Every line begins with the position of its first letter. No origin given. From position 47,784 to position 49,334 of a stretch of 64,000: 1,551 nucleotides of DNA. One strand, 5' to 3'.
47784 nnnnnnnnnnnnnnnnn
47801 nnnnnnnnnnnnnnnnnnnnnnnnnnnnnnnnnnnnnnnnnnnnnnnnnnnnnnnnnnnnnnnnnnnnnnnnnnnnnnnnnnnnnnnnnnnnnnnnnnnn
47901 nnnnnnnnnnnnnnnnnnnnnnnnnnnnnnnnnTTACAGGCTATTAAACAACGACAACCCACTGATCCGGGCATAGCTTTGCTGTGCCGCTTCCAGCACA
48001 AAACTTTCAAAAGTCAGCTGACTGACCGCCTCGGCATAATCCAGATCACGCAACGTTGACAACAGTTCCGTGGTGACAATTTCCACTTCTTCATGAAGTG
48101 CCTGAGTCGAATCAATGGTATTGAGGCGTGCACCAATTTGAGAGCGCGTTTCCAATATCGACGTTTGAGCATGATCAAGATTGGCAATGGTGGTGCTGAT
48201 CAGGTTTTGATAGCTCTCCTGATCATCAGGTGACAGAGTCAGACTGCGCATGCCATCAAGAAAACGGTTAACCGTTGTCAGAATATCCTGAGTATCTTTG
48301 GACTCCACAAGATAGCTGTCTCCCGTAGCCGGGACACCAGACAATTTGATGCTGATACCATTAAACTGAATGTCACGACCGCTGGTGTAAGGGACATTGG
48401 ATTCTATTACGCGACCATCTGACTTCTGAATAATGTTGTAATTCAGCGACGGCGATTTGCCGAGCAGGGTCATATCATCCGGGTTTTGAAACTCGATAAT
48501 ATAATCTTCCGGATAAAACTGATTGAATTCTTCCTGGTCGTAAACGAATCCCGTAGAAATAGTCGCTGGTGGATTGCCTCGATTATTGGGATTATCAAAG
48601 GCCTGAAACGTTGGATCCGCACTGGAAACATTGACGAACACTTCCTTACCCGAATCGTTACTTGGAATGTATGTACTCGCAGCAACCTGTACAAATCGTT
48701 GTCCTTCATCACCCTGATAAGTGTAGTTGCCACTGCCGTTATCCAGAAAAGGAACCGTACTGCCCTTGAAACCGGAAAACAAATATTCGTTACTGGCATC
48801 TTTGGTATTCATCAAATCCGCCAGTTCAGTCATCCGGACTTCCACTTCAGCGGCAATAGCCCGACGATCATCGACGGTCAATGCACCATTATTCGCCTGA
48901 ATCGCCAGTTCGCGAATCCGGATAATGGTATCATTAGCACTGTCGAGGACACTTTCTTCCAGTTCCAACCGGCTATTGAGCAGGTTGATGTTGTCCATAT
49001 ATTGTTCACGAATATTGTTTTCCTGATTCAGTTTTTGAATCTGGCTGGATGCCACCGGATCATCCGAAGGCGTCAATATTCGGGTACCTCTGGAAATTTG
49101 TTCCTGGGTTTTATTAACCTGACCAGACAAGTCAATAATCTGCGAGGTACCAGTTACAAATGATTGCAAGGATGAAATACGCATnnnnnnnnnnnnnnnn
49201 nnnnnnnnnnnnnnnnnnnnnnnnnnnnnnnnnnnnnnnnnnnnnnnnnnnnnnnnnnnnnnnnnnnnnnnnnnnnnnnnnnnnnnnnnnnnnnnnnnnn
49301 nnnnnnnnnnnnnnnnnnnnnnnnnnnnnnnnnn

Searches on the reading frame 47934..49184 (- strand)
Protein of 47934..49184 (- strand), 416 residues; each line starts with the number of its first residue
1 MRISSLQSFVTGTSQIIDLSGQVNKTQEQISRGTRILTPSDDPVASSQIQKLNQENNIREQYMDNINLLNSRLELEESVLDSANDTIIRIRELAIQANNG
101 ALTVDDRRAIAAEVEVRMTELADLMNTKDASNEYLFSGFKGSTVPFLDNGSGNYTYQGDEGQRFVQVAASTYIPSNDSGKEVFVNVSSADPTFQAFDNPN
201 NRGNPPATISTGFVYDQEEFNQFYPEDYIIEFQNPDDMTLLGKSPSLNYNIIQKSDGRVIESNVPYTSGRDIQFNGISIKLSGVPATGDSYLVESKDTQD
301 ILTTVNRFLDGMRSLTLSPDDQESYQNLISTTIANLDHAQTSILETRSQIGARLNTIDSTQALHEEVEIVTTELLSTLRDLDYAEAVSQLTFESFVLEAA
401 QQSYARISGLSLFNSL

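Call 7: search_protein_families(library=pfam, proteins=[window:47934-49184:-], max_evalue=0.01)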
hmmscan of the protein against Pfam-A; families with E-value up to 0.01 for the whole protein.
window:47934-49184:- (416 aa): 2 families
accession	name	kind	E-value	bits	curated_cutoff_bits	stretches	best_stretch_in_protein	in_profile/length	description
PF00669.25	Flagellin_N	-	1.5e-19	70.9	26.6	1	19-139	17-137/139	Bacterial flagellin N-terminal helical region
PF00700.27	Flagellin_C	-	3.2e-05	24.6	23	1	334-408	2-76/86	Bacterial flagellin C-terminal helical region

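Call 16: find_related_loci(query=window:47934-49184:-, collection=genome_contigs, flank=10000)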
Query window:47934-49184:- (416 aa) in genome_contigs; peptide patterns used: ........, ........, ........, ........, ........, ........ (x = any residue, [..] = any of these).
141 stretches matched a pattern; 3 encode a relative of the query (tblastn E <= 1e-3); 3 distinct loci.
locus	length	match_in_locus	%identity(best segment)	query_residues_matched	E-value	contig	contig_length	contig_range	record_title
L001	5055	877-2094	44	1-414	4e-117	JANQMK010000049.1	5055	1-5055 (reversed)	MAG: Pseudomonadales bacterium isolate PL25a_bin.99 k99_3056582, whole genome shotgun sequence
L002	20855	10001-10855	41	1-288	7e-70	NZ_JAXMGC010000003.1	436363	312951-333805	MAG: Cellvibrio sp. isolate STL-PRO103 C1.314.fa-3, whole genome shotgun sequence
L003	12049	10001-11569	44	1-416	3e-71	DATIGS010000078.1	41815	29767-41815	MAG TPA_asm: Cellvibrio sp. isolate SMAG_U15617 k141_60683, whole genome shotgun sequence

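Call 21: find_encoding_contigs(protein=window:47934-49184:-, flank=10000, max_places=6)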
Protein window:47934-49184:- (416 aa): 3 contigs read that carry it; 2 places shown.
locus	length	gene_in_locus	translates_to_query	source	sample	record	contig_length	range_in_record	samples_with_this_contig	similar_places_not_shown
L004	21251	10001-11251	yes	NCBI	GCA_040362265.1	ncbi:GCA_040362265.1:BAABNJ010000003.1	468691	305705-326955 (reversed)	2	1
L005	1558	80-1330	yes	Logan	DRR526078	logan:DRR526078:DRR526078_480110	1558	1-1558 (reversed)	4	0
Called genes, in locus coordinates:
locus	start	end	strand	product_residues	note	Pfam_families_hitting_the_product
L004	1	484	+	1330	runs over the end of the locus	PF00460:Flg_bb_rod (weak), PF22692:LlgE_F_G_D1 (weak), PF07559:FlgE_D2, PF06429:Flg_bbr_C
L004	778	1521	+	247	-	PF00460:Flg_bb_rod (weak), PF22692:LlgE_F_G_D1, PF06429:Flg_bbr_C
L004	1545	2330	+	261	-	PF00460:Flg_bb_rod, PF22692:LlgE_F_G_D1, PF06429:Flg_bbr_C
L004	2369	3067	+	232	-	PF02107:FlgH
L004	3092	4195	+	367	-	PF02119:FlgI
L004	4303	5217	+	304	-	PF10135:Rod-binding, PF01832:Glucosaminidase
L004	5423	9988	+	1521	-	PF22638:FlgK_D1, PF06429:Flg_bbr_C (weak)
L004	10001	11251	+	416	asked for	PF00669:Flagellin_N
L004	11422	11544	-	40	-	-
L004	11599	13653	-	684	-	PF23914:TPR_CcmH_CycH (faint), PF07719:TPR_2 (faint), PF13489:Methyltransf_23, PF03848:TehB (weak), PF08241:Methyltransf_11, PF08242:Methyltransf_12, PF13649:Methyltransf_25, PF13847:Methyltransf_31, +3 more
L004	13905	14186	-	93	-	-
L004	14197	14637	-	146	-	PF02561:FliS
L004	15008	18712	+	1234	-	PF00669:Flagellin_N, PF00700:Flagellin_C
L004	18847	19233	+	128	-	PF03646:FlaG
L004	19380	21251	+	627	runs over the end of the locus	PF13489:Methyltransf_23 (weak), PF08241:Methyltransf_11, PF08242:Methyltransf_12, PF13649:Methyltransf_25, PF13847:Methyltransf_31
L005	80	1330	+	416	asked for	PF00669:Flagellin_N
